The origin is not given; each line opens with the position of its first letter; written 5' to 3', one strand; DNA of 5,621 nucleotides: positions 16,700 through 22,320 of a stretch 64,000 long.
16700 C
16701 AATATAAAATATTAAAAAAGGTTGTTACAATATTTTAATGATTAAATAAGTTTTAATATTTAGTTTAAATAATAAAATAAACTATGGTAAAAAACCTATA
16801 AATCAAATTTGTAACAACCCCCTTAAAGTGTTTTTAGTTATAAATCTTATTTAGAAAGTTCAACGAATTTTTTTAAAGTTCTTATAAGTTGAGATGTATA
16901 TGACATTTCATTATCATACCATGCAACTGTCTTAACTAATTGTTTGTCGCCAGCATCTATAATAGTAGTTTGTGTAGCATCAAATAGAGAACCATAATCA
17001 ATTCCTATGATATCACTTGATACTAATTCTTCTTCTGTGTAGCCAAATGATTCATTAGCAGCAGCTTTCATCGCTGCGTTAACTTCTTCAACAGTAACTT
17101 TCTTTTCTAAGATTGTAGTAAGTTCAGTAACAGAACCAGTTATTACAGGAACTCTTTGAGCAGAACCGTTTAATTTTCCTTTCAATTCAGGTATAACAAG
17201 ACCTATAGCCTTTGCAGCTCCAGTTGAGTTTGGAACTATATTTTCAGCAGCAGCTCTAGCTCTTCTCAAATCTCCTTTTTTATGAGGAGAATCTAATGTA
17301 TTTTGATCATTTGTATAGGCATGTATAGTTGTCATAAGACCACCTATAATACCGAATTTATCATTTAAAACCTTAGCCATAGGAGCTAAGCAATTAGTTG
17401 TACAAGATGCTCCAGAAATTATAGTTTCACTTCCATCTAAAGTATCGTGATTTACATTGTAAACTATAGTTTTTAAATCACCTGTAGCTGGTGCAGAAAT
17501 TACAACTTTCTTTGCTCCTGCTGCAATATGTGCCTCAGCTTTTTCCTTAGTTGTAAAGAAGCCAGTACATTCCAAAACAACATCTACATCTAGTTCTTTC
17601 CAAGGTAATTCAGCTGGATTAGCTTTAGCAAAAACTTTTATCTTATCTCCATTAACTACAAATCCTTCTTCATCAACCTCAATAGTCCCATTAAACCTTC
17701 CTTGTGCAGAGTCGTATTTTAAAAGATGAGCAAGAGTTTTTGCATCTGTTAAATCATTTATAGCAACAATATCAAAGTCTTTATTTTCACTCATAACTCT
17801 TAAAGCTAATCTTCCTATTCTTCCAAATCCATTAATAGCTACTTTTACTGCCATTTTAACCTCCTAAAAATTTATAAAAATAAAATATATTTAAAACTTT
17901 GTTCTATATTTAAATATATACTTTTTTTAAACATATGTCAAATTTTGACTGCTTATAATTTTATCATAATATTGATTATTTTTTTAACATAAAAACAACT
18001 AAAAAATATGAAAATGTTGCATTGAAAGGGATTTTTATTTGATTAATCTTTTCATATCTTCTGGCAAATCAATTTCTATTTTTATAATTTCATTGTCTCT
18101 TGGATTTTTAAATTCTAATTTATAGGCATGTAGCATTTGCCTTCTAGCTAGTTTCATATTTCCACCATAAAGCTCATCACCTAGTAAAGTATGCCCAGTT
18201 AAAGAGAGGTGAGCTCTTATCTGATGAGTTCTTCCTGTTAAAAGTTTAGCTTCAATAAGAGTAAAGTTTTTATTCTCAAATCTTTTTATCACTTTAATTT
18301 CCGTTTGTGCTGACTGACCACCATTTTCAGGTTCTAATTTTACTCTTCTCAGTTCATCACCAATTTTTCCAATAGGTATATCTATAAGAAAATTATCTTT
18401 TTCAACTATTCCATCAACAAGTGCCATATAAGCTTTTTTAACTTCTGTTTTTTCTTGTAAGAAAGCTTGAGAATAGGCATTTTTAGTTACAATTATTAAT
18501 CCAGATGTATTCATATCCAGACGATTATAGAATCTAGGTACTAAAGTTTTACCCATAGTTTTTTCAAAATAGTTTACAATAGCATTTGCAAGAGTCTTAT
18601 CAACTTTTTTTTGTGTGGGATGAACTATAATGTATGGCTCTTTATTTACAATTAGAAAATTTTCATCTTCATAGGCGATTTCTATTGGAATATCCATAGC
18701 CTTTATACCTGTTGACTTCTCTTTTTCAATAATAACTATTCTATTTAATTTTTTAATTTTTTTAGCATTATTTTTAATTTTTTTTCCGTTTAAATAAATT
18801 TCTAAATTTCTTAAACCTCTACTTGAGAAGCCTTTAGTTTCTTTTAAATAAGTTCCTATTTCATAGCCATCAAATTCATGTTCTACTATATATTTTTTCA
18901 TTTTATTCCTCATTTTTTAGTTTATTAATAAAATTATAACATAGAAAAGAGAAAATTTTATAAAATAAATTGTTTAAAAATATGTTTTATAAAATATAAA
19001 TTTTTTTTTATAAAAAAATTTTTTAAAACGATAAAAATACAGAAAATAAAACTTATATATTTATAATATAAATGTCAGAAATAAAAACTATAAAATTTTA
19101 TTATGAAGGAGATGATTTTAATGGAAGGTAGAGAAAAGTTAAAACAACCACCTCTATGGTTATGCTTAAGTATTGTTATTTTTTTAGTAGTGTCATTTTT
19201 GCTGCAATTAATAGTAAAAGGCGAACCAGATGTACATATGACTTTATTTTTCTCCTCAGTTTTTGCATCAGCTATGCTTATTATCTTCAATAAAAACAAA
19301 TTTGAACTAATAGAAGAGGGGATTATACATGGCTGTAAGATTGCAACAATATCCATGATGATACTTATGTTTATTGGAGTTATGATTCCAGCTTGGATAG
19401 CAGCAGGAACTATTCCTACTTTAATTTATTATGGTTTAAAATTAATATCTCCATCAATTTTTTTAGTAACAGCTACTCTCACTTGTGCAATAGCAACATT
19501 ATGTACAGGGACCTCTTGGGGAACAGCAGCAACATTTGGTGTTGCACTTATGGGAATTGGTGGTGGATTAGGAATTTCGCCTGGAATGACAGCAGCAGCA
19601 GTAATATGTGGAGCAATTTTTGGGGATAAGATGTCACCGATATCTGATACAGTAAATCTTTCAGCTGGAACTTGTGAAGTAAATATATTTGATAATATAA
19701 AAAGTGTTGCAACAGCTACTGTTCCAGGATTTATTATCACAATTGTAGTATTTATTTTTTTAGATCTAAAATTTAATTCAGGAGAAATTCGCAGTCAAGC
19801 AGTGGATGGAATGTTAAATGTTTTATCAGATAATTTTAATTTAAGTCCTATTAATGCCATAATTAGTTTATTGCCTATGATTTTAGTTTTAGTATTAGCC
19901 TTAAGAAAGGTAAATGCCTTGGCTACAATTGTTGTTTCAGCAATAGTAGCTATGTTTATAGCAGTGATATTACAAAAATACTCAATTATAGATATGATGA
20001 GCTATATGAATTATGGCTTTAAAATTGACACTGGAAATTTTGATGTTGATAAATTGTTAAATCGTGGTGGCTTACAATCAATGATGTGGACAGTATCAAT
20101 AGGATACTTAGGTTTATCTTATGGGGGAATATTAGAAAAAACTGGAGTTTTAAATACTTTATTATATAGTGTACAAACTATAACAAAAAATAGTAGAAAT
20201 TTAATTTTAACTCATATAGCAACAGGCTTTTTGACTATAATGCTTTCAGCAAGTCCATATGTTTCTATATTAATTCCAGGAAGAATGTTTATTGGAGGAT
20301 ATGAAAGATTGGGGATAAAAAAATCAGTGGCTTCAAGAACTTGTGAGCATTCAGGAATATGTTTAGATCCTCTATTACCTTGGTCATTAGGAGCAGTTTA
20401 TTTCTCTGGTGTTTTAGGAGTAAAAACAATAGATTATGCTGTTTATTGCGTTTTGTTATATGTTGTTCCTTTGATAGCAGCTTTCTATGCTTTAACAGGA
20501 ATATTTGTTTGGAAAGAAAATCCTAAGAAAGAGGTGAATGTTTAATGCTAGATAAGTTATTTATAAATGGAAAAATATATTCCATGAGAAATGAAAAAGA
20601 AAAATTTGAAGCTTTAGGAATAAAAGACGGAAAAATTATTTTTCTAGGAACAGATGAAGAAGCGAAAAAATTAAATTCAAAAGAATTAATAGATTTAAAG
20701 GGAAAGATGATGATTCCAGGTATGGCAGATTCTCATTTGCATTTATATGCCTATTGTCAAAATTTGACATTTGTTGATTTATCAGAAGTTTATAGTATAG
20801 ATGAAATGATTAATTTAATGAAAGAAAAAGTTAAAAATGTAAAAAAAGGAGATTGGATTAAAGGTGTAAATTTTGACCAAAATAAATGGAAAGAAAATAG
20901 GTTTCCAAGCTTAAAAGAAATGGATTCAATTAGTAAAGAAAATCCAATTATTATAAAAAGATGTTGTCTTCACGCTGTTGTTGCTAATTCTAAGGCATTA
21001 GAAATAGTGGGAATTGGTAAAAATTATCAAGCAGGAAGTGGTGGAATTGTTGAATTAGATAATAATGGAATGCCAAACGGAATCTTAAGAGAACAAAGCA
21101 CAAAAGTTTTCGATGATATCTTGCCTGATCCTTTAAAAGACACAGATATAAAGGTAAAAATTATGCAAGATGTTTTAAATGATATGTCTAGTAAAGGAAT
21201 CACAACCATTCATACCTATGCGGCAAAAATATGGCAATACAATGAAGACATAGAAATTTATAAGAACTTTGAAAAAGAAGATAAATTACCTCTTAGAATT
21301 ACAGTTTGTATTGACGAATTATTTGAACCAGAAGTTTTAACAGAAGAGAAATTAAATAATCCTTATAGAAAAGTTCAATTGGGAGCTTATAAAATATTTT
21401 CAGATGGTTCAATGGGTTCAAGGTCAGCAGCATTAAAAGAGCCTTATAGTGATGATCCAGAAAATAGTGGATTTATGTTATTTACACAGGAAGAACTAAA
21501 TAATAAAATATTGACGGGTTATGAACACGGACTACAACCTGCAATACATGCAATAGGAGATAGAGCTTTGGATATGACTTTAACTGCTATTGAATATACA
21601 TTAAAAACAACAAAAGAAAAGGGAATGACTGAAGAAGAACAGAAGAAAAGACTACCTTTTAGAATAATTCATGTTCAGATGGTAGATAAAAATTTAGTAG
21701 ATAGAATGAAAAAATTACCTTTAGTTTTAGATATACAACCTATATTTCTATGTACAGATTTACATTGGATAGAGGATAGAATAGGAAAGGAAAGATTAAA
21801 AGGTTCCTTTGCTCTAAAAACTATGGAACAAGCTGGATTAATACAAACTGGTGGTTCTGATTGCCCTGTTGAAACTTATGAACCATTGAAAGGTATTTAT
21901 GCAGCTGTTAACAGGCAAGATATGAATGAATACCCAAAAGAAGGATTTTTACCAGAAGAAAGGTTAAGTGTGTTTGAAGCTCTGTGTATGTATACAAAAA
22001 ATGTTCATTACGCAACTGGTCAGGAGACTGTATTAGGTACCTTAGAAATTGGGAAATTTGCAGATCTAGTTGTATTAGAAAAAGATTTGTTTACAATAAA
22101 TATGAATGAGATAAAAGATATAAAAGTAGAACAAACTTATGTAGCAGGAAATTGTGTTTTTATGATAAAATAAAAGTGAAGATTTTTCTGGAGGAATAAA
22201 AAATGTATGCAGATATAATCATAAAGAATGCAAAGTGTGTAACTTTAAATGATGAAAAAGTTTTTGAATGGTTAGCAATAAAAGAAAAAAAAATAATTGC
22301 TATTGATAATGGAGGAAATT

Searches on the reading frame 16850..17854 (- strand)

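Call 51: search_protein_families(library=pfam, proteins=[window:16850-17854:-], max_evalue=0.0001)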
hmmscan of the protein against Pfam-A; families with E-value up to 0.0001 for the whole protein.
window:16850-17854:- (335 aa): 2 families
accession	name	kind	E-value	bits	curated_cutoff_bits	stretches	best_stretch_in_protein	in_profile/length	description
PF02800.25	Gp_dh_C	-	6.9e-62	208.1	24.4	1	156-313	1-158/158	Glyceraldehyde 3-phosphate dehydrogenase, C-terminal domain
PF00044.30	Gp_dh_N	-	2e-42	144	31.7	1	3-103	1-101/101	Glyceraldehyde 3-phosphate dehydrogenase, NAD binding domain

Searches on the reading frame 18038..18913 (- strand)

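Call 51: search_protein_families(library=pfam, proteins=[window:18038-18913:-], max_evalue=0.0001)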
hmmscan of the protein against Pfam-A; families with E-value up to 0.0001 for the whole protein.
window:18038-18913:- (292 aa): 1 family
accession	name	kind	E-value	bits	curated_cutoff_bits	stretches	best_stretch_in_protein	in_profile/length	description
PF00849.27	PseudoU_synth_2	-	5.5e-27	95.3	26.8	1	85-237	1-151/152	RNA pseudouridylate synthase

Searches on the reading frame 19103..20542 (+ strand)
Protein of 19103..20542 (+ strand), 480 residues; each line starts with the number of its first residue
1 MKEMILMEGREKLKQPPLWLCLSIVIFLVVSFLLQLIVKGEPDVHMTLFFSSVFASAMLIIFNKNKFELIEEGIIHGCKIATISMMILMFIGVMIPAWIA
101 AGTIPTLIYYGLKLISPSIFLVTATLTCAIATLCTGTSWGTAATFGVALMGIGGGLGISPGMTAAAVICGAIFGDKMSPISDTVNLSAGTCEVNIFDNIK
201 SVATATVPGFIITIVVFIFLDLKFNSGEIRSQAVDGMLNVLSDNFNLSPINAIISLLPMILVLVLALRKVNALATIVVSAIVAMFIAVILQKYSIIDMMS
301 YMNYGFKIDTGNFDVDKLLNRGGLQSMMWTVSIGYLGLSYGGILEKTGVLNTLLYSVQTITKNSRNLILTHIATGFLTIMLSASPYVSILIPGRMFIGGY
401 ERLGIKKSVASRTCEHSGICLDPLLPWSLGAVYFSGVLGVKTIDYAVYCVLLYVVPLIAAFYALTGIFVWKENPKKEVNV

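Call 51: search_protein_families(library=pfam, proteins=[window:19103-20542:+], max_evalue=0.0001)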
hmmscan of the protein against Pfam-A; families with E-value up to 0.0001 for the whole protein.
window:19103-20542:+ (480 aa): 1 family
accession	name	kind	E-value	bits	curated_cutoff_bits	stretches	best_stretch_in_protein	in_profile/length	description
PF03553.21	Na_H_antiporter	-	1.9e-52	178.9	23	2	170-467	1-303/303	Na+/H+ antiporter family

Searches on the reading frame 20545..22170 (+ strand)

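Call 51: search_protein_families(library=pfam, proteins=[window:20545-22170:+], max_evalue=0.0001)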
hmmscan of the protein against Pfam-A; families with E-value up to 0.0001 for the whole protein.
window:20545-22170:+ (542 aa): 2 families
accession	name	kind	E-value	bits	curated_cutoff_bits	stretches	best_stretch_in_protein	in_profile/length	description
PF07969.17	Amidohydro_3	-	1.2e-128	431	29.7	1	47-539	1-472/472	Amidohydrolase family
PF01979.26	Amidohydro_1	-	1.8e-09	37.7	25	1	371-537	195-344/345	Amidohydrolase family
